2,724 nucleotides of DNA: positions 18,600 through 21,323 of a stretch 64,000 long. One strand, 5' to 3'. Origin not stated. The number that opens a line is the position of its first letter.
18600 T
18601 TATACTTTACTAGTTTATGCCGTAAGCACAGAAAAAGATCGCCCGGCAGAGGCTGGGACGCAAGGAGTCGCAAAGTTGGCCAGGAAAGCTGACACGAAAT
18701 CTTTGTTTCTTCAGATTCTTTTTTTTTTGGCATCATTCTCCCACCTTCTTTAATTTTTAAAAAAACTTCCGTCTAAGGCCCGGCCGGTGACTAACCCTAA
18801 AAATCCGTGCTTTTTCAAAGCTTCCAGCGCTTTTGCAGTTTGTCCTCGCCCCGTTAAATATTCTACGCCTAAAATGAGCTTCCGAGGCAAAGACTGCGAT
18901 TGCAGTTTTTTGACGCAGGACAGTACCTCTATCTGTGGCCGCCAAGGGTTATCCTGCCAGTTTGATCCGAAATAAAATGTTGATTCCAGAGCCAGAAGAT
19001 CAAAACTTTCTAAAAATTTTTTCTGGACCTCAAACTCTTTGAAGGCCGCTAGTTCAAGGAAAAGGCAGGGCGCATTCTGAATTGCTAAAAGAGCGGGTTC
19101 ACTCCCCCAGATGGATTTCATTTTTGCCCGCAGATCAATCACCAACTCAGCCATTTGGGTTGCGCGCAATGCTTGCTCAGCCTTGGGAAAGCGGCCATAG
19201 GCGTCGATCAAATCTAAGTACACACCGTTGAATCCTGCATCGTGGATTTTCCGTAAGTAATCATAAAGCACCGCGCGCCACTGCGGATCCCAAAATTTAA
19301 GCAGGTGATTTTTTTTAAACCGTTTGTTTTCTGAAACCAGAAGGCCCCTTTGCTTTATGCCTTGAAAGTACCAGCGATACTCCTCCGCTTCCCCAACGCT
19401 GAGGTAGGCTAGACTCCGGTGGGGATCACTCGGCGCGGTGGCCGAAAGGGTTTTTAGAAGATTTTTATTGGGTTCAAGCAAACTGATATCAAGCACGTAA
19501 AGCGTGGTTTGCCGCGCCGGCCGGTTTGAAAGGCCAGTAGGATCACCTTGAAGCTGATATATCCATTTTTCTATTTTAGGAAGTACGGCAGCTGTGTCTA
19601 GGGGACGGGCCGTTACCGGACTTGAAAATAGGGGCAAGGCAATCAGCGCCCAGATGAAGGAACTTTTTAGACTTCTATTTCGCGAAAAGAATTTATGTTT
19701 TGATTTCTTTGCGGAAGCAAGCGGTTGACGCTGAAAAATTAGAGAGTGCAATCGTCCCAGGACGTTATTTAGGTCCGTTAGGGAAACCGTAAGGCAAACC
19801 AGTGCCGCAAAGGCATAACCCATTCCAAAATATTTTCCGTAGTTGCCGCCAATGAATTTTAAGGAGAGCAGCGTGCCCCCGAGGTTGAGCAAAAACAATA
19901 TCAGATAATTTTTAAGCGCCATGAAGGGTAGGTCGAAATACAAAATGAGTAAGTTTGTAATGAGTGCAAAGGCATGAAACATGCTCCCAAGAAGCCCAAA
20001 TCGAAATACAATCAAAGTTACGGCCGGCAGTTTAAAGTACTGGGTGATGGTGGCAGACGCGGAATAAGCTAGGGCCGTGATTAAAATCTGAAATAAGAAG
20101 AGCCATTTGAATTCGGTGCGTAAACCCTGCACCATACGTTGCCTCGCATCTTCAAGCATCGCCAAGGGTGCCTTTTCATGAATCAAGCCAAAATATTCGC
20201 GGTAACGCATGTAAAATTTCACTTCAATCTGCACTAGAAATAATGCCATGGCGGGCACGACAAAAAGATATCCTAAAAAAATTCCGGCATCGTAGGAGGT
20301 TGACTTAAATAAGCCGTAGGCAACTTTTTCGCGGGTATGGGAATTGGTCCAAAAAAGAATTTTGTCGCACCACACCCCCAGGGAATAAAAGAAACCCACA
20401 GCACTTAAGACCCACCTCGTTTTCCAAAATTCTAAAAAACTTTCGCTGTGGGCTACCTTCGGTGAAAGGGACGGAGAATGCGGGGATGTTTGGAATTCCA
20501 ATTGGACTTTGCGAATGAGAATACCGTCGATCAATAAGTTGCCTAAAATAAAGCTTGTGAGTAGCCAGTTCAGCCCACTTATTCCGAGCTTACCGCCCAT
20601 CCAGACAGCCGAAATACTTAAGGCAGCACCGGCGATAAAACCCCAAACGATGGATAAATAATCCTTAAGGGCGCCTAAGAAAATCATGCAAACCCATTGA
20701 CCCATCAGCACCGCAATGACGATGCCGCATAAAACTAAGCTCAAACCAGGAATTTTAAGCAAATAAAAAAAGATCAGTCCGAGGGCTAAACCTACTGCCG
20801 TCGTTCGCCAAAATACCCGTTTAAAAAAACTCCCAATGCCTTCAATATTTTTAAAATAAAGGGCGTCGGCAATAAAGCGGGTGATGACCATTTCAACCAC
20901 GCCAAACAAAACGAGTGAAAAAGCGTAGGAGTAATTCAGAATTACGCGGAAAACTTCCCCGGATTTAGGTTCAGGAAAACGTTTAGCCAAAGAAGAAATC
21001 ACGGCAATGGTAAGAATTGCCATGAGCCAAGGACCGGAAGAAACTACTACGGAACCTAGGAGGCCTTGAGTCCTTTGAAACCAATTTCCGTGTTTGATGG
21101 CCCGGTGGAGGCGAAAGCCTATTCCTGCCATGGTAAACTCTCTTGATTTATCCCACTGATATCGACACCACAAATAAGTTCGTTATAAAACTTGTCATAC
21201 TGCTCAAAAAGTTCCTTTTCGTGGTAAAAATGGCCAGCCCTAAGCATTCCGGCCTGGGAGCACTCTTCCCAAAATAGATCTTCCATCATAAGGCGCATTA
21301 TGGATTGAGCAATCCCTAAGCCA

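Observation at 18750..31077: Pel-like exopolysaccharide operon with non-canonical gene content (pelA'-pelB-pelD-TPR-X-pelF-pelG::GH114)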

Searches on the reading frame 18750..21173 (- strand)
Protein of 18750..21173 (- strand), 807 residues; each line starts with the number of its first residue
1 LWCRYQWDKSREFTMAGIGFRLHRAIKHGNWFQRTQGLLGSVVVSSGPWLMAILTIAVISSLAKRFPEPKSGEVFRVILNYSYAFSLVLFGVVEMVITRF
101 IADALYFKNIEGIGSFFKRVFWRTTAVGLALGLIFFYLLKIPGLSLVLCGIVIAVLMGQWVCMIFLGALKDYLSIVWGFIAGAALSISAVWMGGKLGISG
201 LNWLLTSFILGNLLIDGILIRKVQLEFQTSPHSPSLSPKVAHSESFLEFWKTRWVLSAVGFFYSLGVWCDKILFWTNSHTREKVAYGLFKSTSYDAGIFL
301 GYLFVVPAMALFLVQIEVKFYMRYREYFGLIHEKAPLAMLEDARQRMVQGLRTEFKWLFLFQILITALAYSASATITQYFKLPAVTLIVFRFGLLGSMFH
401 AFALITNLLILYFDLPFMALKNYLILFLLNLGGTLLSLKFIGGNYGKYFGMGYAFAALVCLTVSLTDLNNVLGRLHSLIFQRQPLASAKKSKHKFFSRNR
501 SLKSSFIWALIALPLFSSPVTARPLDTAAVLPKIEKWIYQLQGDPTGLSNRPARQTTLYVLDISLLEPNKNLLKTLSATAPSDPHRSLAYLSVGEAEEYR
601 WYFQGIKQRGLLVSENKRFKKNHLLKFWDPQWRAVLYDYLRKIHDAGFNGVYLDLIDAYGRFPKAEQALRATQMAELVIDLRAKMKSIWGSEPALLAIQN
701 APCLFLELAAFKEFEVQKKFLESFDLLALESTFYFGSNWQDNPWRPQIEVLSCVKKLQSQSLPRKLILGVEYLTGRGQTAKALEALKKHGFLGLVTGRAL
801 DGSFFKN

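Call 3: search_protein_families(library=pfam, proteins=[window:18750-21173:-], max_evalue=0.01)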
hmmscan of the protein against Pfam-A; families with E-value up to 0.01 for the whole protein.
window:18750-21173:- (807 aa): 2 families
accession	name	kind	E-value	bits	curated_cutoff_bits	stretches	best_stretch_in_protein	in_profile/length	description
PF16933.10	PelG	-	1.3e-96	324.7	29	1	15-480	1-452/452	Putative exopolysaccharide Exporter (EPS-E)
PF03537.19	Glyco_hydro_114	-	2.4e-14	53.6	27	1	536-801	1-228/231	Glycoside-hydrolase family GH114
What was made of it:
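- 19710..21131 (-): PelG domain (aa 1-474 of the 793-aa fusion protein). It is a multi-pass inner-membrane protein of the PelG family. Pfam PelG PF16933 scores 324.7 bits over the full model (call 3).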

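Call 4: search_protein_families(library=ncbifam, proteins=[window:18750-21173:-], max_evalue=0.01)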
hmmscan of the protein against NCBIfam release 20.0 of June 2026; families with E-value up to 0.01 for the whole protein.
window:18750-21173:- (807 aa): 1 family
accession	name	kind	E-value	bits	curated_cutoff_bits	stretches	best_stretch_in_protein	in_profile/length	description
TIGR01370.1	TIGR01370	hypoth_equivalog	5e-24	84.9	181.25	1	531-785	42-285/315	MJ1477/TM1410 family putative glycoside hydrolase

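Call 23: find_homologous_proteins(query=window:18750-21173:-, max_evalue=0.00001)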
Query window:18750-21173:- (807 aa): 118 proteins with E <= 0.00001 among 8000 candidates.
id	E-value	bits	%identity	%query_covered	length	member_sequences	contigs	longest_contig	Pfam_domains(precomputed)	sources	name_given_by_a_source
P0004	0.0e+0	1752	98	98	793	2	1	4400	PF16933.11,PF03537.20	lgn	-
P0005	1.5e-90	323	39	60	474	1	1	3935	PF16933.11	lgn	-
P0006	2.2e-88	316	37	60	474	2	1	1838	PF16933.11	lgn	-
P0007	5.8e-86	308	37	60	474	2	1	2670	PF16933.11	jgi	-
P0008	3.3e-62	229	35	58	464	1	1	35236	PF16933.11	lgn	-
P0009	1.3e-61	227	35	59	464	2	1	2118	PF16933.11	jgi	jgi:uncharacterized membrane protein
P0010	8.5e-61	225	36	59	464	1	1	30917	PF16933.11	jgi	jgi:polysaccharide biosynthesis protein PelG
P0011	1.7e-58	217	33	58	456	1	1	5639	PF16933.11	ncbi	-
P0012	7.9e-58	215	35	58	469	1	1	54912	PF16933.11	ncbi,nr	ncbi:MAG: exopolysaccharide Pel transporter PelG [Planctomycetes bacterium]|nr:exopolysaccharide Pel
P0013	1.5e-57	214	33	58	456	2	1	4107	PF16933.11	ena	-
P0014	2.3e-55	207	31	59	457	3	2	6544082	PF16933.11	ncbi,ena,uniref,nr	ncbi:exopolysaccharide Pel transporter PelG [Breoghania sp.]|uniref:exopolysaccharide Pel transporte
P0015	1.8e-54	204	32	58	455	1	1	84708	PF16933.11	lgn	-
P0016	3.9e-54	203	33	59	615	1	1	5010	PF16933.11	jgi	jgi:uncharacterized membrane protein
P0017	1.6e-53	201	31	59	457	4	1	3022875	PF16933.11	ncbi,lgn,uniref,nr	ncbi:pellicle/biofilm biosynthesis Wzx-like polysaccharide transporter PelG [Rubrobacter xylanophilu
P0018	4.2e-53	199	32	60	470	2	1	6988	PF16933.11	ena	-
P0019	5.0e-53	199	33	58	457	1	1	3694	PF16933.11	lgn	-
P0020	8.0e-53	198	31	59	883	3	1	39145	PF16933.11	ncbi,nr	ncbi:MAG: exopolysaccharide Pel transporter PelG [Planctomycetota bacterium]|nr:exopolysaccharide Pe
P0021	1.1e-52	198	31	59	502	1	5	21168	PF16933.11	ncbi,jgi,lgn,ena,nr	ncbi:MAG: hypothetical protein A2252_00835 [Elusimicrobia bacterium RIFOXYA2_FULL_39_19]|nr:MAG: hyp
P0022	2.1e-52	197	30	58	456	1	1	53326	PF16933.11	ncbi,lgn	-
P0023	1.0e-51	195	32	59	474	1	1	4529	PF16933.11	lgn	-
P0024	2.8e-51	193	30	58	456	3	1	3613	PF16933.11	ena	-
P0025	3.8e-51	193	31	50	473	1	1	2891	PF16933.11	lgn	-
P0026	1.9e-50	190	31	59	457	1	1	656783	PF16933.11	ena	-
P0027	7.4e-49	185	31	59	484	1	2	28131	PF16933.11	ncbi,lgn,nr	ncbi:MAG: exopolysaccharide Pel transporter PelG [Spirochaetales bacterium]|nr:exopolysaccharide Pel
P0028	1.3e-48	184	29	59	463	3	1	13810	PF16933.11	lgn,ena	-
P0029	1.3e-48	184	31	58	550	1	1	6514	PF16933.11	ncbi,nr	ncbi:MAG: exopolysaccharide Pel transporter PelG [Caldilineaceae bacterium]|nr:exopolysaccharide Pel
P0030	2.1e-48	184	29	58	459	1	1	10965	PF16933.11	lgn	-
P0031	1.2e-47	181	31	59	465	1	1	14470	PF16933.11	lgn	-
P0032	1.6e-47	181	28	59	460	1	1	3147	PF16933.11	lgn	-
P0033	2.1e-47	180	29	50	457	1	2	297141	PF16933.11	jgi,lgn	jgi:uncharacterized membrane protein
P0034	3.3e-47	180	32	59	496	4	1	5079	PF16933.11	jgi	-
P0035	1.5e-46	178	29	58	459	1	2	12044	PF16933.11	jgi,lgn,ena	jgi:uncharacterized membrane protein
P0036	2.9e-46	177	31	53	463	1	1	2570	PF16933.11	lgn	-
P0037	8.4e-46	175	29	55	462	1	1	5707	PF16933.11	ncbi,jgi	ncbi:MAG: putative membrane protein [Francisellaceae bacterium]|jgi:uncharacterized membrane protein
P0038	8.9e-46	175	31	58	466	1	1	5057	PF16933.11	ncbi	ncbi:MAG: exopolysaccharide Pel transporter PelG [Burkholderiales bacterium]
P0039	4.2e-45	173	30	59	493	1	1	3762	PF16933.11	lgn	-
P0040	6.0e-45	172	28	58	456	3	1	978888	PF16933.11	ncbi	-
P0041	8.5e-45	172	29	58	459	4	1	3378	PF16933.11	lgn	-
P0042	1.5e-44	171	30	60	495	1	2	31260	PF16933.11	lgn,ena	-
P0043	2.7e-44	170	29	57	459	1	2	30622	PF16933.11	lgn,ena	-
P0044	3.5e-44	170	30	60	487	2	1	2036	PF16933.11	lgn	-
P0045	1.2e-43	168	29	58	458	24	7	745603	PF16933.11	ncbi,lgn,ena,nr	ncbi:MAG: pellicle/biofilm biosynthesis Wzx-like polysaccharide transporter PelG [Minwuia thermotole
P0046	2.0e-42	164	30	58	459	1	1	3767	PF16933.11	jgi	-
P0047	2.3e-42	164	31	57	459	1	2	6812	PF16933.11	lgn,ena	-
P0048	8.1e-42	162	31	50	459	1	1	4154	PF16933.11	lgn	-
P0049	1.4e-41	161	31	56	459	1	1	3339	PF16933.11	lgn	-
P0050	3.4e-41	160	30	60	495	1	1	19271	PF16933.11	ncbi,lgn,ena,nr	ncbi:MAG: exopolysaccharide Pel transporter PelG [Deltaproteobacteria bacterium]|nr:exopolysaccharid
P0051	1.8e-40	158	30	60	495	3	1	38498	PF16933.11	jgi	jgi:uncharacterized membrane protein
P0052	1.9e-40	157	29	59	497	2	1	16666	PF16933.11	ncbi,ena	-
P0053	3.1e-40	157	28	56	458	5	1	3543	PF16933.11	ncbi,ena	-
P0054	4.9e-40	156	29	58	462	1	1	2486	PF16933.11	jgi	-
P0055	1.0e-39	155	29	59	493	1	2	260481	PF16933.11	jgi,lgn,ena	jgi:polysaccharide biosynthesis protein PelG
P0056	1.0e-38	152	29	57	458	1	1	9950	PF16933.11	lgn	-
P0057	2.4e-38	150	26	61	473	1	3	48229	PF16933.11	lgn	-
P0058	3.3e-38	150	27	58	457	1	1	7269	PF16933.11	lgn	-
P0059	6.1e-38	149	27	59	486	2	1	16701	PF16933.11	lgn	-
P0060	6.2e-38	149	29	60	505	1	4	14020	PF16933.11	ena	-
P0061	9.2e-38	149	29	59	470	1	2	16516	PF16933.11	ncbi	ncbi:MAG: exopolysaccharide Pel transporter PelG [Vulcanimicrobiota bacterium]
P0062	2.1e-37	147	28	58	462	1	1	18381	PF16933.11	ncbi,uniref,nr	ncbi:exopolysaccharide Pel transporter PelG [Caldimonas tepidiphila]|uniref:exopolysaccharide Pel tr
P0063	2.4e-37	147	28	54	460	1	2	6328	PF16933.11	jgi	jgi:polysaccharide biosynthesis protein PelG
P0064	2.6e-37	147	27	58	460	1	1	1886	PF16933.11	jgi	jgi:polysaccharide biosynthesis protein PelG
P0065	3.3e-37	147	29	61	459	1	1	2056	PF16933.11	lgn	-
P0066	3.0e-36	144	27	61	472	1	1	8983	PF16933.11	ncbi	-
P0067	7.4e-36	142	28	59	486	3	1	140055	PF16933.11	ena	-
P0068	1.8e-35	141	29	57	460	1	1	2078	PF16933.11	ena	-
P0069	2.3e-35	141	28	59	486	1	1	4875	PF16933.11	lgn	-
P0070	3.1e-35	140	29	58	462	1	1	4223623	PF16933.11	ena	-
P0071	1.1e-34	138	29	58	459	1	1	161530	PF16933.11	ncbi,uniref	ncbi:exopolysaccharide Pel transporter PelG [Magnetococcus sp. PR-3]|uniref:exopolysaccharide Pel tr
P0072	1.2e-34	138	27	61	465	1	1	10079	PF16933.11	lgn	-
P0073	2.4e-34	137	30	58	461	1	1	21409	PF16933.11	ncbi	-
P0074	7.3e-34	136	26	58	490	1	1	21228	PF16933.11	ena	-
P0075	7.4e-34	136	27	58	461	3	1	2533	PF16933.11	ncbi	-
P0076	8.0e-34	136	28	58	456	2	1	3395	PF16933.11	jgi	jgi:uncharacterized membrane protein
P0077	8.2e-34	135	26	61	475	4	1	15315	PF16933.11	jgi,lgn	-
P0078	2.3e-33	134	31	46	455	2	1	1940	PF16933.11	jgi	jgi:polysaccharide biosynthesis protein PelG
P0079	5.3e-33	133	29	58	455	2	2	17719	PF16933.11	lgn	-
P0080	7.6e-33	132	30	53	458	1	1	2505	PF16933.11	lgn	-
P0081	7.7e-33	132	28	56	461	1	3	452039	PF16933.11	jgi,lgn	jgi:uncharacterized membrane protein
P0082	9.4e-33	132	28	58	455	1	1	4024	PF16933.11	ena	-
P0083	1.4e-32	131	27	50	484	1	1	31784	PF16933.11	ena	-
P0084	4.0e-32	130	29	55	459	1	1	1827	PF16933.11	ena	-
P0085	7.5e-32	129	29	61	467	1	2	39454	PF16933.11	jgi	jgi:polysaccharide biosynthesis protein PelG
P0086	9.1e-32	129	30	57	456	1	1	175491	PF16933.11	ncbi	-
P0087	1.8e-31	128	28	57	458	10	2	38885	PF16933.11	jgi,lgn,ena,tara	jgi:uncharacterized membrane protein|tara:strand:+ start:549 stop:1925 length:1377 start_codon:yes s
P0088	1.9e-31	128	28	50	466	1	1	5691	PF16933.11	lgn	-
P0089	1.3e-30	125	27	52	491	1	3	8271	PF16933.11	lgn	-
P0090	3.6e-29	120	27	56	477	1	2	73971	PF16933.11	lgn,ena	-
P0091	4.4e-29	120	27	58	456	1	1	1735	PF16933.11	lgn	-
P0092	7.9e-29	119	27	58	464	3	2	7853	PF16933.11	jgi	jgi:uncharacterized membrane protein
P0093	1.6e-28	118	27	52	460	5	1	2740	PF16933.11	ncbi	ncbi:MAG: exopolysaccharide Pel transporter PelG [Acidiferrobacter sp.]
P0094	2.0e-28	118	28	58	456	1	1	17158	PF16933.11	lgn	-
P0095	3.4e-28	117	31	44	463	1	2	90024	PF16933.11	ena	-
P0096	2.0e-27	114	28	58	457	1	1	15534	PF16933.11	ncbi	-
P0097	3.4e-27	114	25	60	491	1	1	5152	PF16933.11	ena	-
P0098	4.7e-27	113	28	58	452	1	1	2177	PF16933.11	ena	-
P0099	5.0e-27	113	29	50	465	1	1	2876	PF16933.11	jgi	jgi:uncharacterized membrane protein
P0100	1.2e-25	109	26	57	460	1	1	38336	PF16933.11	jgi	jgi:uncharacterized membrane protein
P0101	1.7e-24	105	29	58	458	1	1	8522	PF16933.11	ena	-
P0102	1.7e-24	105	26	58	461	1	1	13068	PF16933.11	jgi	jgi:uncharacterized membrane protein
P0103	3.1e-24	104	27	58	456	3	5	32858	PF16933.11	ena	-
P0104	3.5e-24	104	27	59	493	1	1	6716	PF16933.11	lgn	-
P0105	5.4e-24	103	24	59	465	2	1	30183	PF16933.11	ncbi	ncbi:MAG: exopolysaccharide Pel transporter PelG [Novosphingobium sp.]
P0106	3.0e-23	101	26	59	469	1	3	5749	PF16933.11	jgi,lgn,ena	-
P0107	4.1e-23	100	30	39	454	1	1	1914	PF16933.11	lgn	-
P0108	4.7e-23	100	28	42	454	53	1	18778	PF16933.11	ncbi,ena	-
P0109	4.9e-23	100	27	52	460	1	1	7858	PF16933.11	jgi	jgi:uncharacterized membrane protein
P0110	1.1e-22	99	27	55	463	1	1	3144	PF16933.11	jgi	jgi:uncharacterized membrane protein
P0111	4.0e-22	97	26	48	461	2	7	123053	PF16933.11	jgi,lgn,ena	-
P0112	6.0e-21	93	24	53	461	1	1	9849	PF16933.11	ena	-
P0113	6.4e-21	93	26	45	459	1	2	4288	PF16933.11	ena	-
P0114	1.7e-20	91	25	52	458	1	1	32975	PF16933.11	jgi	jgi:uncharacterized membrane protein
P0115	1.5e-18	85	28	42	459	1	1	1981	PF16933.11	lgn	-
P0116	2.7e-18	84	25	44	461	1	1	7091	PF16933.11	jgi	jgi:uncharacterized membrane protein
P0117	5.3e-18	83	26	50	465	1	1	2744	PF16933.11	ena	-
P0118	2.1e-17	81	24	58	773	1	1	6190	PF16933.11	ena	-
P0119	2.1e-17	81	24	58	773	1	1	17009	PF16933.11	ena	-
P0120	4.0e-17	80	23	58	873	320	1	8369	PF16933.11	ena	-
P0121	5.1e-9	53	25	47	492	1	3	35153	PF16933.11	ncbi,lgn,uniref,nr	ncbi:exopolysaccharide Pel transporter PelG [Streptococcus loxodontisalivarius]|uniref:Membrane prot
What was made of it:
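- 19710..21131 (-): 118 homologues were found, and all but one are PelG alone at about 455-500 aa (call 23).
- On Pel synthase-dependent system (pelABCDEFG paradigm): 118 PelG homologues were found (call 23).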

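Call 24: find_encoding_contigs(protein=P0008, flank=10000, max_places=2)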
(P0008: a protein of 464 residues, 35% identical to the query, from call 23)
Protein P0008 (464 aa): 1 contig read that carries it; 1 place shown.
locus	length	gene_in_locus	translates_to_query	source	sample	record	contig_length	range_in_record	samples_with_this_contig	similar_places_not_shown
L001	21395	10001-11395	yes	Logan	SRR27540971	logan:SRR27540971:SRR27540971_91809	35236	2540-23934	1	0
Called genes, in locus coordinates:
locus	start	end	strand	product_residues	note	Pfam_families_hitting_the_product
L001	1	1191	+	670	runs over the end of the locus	-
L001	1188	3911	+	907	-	PF13424:TPR_12 (faint), PF13428:TPR_14 (faint), PF23914:TPR_CcmH_CycH (faint), PF13432:TPR_16 (faint), PF14559:TPR_19 (faint), PF07719:TPR_2 (faint), PF13181:TPR_8 (faint)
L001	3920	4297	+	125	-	PF00072:Response_reg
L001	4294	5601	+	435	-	-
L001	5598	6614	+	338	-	-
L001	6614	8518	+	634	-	PF13646:HEAT_2 (faint)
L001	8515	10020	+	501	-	PF11997:DUF3492, PF13439:Glyco_transf_4, PF13579:Glyco_trans_4_4, PF00534:Glycos_transf_1, PF13692:Glyco_trans_1_4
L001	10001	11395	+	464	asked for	PF16933:PelG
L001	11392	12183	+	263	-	PF03537:Glyco_hydro_114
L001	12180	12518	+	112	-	PF01627:Hpt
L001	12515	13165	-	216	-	-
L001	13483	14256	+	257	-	-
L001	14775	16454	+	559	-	PF02554:CstA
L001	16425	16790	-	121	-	PF00072:Response_reg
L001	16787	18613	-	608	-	PF00989:PAS, PF08448:PAS_4 (weak), PF13426:PAS_9 (faint), PF13581:HATPase_c_2 (faint), PF08447:PAS_3, PF00512:HisKA, PF02518:HATPase_c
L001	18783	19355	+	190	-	-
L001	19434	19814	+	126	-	-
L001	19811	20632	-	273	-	PF03544:TonB_C (faint), PF13103:TonB_2 (weak)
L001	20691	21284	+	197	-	PF00293:NUDIX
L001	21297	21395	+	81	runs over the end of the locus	-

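Call 25: find_encoding_contigs(protein=P0010, flank=10000, max_places=2)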
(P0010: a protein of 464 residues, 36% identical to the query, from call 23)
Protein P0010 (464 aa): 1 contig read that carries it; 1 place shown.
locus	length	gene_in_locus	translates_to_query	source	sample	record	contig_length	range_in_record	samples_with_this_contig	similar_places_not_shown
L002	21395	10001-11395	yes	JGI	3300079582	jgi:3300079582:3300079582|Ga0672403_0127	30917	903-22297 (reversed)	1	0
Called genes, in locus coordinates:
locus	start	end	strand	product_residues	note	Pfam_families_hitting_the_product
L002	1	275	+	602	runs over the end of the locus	PF13492:GAF_3 (weak)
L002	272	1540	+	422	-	-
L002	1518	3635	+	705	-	PF13646:HEAT_2 (faint)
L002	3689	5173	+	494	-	PF11997:DUF3492, PF13439:Glyco_transf_4, PF00534:Glycos_transf_1, PF13692:Glyco_trans_1_4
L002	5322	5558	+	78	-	-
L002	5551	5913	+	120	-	PF02452:PemK_toxin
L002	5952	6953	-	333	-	PF04607:RelA_SpoT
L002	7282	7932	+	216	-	-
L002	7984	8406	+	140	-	-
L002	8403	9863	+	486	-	-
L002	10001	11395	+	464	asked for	PF16933:PelG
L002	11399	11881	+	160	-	-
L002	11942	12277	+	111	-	-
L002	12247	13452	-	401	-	-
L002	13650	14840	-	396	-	PF13302:Acetyltransf_3, PF00583:Acetyltransf_1, PF05724:TPMT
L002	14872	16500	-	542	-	PF03109:ABC1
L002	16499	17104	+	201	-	-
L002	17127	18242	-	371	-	PF03283:PAE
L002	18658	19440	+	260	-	PF11740:KfrA_N (weak)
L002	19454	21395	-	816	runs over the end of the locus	PF04851:ResIII (weak), PF00270:DEAD, PF00271:Helicase_C, PF22982:WHD_HRQ1, PF09369:MZB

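Call 26: find_encoding_contigs(protein=P0005, flank=10000, max_places=2)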
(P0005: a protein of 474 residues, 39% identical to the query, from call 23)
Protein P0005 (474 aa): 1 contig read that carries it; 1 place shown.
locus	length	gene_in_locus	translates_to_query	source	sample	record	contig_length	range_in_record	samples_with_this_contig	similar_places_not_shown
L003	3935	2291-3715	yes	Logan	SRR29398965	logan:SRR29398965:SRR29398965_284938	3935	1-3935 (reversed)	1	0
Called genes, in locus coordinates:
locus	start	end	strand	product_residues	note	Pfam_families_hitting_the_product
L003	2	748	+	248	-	?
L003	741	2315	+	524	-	PF11997:DUF3492, PF13579:Glyco_trans_4_4 (faint), PF13439:Glyco_transf_4 (weak), PF00534:Glycos_transf_1, PF13692:Glyco_trans_1_4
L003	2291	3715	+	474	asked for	PF16933:PelG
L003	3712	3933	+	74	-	?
